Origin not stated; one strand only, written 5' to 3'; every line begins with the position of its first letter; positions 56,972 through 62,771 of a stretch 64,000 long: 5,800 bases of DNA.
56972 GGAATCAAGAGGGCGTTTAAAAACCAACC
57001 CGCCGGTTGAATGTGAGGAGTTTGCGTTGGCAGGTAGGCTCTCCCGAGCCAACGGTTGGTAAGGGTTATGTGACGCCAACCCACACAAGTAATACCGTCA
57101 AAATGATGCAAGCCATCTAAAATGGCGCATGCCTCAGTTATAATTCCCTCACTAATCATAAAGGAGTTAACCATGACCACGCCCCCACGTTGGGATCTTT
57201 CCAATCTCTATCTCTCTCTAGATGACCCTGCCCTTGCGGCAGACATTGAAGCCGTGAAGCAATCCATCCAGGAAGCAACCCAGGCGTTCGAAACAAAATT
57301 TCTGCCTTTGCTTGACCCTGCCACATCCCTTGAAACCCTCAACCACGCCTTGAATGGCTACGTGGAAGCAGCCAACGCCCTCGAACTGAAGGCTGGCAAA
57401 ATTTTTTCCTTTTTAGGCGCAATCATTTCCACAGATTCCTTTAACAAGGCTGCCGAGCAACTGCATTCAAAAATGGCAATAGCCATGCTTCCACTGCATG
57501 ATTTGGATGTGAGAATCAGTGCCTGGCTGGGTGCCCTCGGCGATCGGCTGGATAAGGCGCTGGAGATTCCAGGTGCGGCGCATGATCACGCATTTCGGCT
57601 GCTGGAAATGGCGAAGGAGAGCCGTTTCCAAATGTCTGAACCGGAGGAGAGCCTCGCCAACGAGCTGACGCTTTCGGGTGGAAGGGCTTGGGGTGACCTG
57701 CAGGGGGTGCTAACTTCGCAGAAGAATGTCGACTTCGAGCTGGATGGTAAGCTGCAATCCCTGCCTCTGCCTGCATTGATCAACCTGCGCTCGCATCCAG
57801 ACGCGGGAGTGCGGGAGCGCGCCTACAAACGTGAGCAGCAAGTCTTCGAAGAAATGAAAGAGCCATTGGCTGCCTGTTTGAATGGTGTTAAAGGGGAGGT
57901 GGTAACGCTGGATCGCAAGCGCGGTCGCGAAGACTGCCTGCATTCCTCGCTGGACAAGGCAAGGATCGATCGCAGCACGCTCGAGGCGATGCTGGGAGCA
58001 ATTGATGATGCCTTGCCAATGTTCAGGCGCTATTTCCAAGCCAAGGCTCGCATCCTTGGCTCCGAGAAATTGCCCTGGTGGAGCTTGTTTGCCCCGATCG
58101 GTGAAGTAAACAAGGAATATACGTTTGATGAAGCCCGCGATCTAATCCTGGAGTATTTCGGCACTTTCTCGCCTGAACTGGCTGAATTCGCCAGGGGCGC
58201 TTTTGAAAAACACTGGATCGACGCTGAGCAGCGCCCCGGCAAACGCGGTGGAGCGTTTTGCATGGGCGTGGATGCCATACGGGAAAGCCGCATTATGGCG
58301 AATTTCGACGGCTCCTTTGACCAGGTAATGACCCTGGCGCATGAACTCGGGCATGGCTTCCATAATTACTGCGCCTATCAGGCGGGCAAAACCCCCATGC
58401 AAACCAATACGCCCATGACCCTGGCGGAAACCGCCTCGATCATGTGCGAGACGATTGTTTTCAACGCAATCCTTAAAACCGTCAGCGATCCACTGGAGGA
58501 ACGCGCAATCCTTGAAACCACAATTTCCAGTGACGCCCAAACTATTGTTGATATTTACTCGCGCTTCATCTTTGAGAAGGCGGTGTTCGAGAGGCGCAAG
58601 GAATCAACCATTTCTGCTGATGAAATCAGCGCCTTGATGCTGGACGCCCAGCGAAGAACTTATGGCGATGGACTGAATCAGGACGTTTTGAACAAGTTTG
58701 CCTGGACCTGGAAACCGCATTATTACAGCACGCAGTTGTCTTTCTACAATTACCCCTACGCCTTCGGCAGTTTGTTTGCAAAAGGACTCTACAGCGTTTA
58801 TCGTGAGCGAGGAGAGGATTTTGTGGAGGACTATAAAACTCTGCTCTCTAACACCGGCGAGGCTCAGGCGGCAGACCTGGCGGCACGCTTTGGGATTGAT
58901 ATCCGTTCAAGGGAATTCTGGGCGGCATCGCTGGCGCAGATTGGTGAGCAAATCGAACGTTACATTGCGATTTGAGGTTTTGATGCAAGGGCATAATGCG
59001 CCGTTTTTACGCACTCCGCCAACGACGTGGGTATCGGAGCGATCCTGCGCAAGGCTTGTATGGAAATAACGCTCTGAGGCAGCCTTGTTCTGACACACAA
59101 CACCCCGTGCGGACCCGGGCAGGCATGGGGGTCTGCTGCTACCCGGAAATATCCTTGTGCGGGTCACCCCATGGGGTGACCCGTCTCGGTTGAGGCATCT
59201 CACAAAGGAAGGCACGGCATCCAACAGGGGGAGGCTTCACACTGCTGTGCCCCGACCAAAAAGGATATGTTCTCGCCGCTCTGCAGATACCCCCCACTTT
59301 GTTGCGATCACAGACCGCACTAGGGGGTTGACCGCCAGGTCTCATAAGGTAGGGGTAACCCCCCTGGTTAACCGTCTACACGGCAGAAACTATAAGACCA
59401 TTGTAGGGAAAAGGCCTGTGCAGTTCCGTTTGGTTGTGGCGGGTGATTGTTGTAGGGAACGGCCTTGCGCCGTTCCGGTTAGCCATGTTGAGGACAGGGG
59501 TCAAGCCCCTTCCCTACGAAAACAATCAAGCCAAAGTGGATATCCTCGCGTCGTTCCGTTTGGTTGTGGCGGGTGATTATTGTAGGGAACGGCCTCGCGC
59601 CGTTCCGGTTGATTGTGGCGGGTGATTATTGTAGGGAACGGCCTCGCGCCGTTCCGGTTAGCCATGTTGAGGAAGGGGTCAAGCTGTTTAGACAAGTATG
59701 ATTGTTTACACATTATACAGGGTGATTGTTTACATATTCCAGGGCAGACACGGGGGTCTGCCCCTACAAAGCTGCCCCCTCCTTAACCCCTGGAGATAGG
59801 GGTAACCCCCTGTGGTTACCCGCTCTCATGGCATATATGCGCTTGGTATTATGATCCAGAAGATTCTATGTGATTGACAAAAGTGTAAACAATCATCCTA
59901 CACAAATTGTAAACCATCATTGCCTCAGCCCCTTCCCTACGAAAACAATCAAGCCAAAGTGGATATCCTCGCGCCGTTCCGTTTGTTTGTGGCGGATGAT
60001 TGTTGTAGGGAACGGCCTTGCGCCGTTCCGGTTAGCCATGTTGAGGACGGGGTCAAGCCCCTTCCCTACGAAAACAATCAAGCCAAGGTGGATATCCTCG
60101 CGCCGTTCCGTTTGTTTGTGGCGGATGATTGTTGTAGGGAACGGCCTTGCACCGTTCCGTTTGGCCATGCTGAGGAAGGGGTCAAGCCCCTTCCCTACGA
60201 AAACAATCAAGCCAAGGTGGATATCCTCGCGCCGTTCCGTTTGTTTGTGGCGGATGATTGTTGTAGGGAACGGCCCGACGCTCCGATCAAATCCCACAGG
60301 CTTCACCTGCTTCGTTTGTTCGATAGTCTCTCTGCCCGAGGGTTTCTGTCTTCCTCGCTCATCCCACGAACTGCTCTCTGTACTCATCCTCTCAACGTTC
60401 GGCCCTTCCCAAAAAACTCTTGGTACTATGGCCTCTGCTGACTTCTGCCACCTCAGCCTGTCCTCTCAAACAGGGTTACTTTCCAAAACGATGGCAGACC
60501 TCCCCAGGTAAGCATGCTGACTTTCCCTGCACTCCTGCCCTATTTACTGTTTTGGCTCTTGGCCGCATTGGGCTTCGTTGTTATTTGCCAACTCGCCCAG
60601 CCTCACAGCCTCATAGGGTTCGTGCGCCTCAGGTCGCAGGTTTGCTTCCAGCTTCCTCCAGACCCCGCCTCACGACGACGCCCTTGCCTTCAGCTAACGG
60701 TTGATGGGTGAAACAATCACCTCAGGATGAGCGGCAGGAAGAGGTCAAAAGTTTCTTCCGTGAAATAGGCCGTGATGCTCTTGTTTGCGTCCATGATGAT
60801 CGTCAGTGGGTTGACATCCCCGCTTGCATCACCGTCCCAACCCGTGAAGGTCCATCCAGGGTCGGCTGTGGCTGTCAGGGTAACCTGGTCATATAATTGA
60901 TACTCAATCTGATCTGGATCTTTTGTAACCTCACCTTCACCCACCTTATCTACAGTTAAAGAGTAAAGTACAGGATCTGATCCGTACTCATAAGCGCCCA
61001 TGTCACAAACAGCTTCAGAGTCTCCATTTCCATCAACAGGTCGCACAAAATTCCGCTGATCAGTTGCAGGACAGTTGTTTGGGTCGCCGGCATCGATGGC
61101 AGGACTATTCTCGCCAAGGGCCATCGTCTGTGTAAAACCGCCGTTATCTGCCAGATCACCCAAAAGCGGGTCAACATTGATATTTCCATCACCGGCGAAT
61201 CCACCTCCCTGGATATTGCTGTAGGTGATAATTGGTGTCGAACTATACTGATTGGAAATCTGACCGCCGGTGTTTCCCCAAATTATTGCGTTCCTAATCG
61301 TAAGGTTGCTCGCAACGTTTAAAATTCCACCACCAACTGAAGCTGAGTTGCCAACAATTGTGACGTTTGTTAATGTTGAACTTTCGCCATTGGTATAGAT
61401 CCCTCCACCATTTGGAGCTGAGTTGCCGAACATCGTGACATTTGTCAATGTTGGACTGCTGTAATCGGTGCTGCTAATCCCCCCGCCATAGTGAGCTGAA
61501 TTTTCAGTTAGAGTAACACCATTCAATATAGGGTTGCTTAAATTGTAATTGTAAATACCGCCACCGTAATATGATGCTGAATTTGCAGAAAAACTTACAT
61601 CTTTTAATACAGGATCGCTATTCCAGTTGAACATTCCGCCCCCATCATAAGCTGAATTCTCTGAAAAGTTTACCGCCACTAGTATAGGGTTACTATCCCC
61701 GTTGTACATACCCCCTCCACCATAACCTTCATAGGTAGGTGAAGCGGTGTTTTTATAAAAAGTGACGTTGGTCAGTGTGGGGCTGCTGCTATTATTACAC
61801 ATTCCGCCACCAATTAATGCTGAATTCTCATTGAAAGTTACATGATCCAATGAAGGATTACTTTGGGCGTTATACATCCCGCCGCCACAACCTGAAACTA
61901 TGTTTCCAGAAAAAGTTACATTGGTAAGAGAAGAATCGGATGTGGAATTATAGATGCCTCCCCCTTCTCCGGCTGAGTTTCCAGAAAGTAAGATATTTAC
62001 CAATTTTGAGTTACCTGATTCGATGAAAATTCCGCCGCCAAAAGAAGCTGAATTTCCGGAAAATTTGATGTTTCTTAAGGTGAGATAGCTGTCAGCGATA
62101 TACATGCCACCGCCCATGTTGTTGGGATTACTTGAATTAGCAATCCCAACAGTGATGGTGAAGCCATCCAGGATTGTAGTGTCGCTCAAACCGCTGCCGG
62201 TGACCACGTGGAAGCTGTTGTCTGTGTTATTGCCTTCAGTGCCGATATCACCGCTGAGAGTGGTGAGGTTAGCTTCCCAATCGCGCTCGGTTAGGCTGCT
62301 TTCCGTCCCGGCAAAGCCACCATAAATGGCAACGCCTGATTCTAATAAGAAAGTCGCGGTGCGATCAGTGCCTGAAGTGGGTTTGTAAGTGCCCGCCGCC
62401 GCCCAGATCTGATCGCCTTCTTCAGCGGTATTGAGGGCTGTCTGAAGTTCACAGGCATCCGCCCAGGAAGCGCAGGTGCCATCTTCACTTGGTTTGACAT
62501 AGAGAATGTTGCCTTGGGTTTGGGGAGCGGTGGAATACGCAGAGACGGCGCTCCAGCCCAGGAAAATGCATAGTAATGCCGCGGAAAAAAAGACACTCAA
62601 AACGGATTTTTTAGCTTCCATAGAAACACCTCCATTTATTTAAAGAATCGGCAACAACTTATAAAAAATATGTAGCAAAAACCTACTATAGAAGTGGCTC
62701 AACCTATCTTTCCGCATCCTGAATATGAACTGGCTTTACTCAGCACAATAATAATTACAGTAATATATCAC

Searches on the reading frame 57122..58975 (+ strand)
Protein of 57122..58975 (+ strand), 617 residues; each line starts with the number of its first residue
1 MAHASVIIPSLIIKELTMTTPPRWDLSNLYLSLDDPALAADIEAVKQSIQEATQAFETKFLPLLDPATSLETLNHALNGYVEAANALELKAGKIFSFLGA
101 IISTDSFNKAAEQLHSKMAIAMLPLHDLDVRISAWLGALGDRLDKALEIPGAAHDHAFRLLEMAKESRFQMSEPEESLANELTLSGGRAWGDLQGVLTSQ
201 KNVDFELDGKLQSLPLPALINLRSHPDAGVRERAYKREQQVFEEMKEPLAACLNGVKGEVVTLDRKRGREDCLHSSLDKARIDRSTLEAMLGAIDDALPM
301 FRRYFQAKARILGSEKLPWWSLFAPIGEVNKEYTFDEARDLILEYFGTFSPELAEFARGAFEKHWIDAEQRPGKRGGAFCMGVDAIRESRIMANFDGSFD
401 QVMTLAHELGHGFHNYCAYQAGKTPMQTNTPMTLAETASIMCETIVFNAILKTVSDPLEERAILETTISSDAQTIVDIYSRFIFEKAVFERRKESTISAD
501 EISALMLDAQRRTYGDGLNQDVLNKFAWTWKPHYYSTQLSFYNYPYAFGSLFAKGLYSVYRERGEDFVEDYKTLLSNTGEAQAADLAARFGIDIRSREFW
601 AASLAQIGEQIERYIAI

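Call 10: search_protein_families(library=pfam, proteins=[window:57122-58975:+], max_evalue=0.001)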
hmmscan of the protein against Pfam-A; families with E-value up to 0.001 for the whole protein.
window:57122-58975:+ (617 aa): 1 family
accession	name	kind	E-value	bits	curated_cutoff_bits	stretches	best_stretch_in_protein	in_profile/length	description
PF01432.26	Peptidase_M3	-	2.8e-31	109.8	27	1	222-604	2-455/457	Peptidase family M3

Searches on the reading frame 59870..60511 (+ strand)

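Call 10: search_protein_families(library=pfam, proteins=[window:59870-60511:+], max_evalue=0.001)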
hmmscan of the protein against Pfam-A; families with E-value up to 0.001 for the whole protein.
window:59870-60511:+ (213 aa): 0 families

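Call 12: search_protein_families(library=ncbifam, proteins=[window:59870-60511:+], max_evalue=0.01)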
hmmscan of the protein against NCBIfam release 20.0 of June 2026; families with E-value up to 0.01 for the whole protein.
window:59870-60511:+ (213 aa): 1 family
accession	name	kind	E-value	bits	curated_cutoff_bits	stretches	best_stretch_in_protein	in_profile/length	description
NF003831.1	PRK05419.1-2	equivalog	0.0097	15.4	130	0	18-43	60-85/212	protein-methionine-sulfoxide reductase heme-binding subunit MsrQ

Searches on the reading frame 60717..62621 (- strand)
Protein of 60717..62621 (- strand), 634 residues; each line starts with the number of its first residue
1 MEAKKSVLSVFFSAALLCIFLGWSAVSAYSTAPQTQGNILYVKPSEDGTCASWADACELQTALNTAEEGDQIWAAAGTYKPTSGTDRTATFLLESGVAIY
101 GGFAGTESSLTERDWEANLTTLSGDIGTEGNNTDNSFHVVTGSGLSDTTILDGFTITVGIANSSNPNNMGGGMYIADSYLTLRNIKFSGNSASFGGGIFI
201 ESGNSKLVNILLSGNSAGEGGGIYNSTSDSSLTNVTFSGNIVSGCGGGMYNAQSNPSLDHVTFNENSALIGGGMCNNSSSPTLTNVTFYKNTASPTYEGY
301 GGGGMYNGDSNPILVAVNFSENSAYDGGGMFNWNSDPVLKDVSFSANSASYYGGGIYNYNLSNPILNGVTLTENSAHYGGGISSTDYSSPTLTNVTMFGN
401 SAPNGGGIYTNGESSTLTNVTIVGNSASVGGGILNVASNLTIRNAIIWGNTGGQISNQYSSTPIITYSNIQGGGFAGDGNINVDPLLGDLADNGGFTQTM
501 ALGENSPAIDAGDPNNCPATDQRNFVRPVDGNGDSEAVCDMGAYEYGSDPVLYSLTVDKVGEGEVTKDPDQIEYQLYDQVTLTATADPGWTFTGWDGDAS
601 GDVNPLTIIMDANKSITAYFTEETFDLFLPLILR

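Call 10: search_protein_families(library=pfam, proteins=[window:60717-62621:-], max_evalue=0.001)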
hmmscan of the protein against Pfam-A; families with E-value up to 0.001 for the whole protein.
window:60717-62621:- (634 aa): 2 families
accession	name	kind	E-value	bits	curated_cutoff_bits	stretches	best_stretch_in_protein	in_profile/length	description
PF02415.23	Chlam_PMP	-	7.7e-14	50.8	20.6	0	341-358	1-18/19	Chlamydia polymorphic membrane protein (Chlamydia_PMP) repeat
PF18998.6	Flg_new_2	-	6.7e-13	48.9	23.6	1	553-622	1-71/73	Divergent InlB B-repeat domain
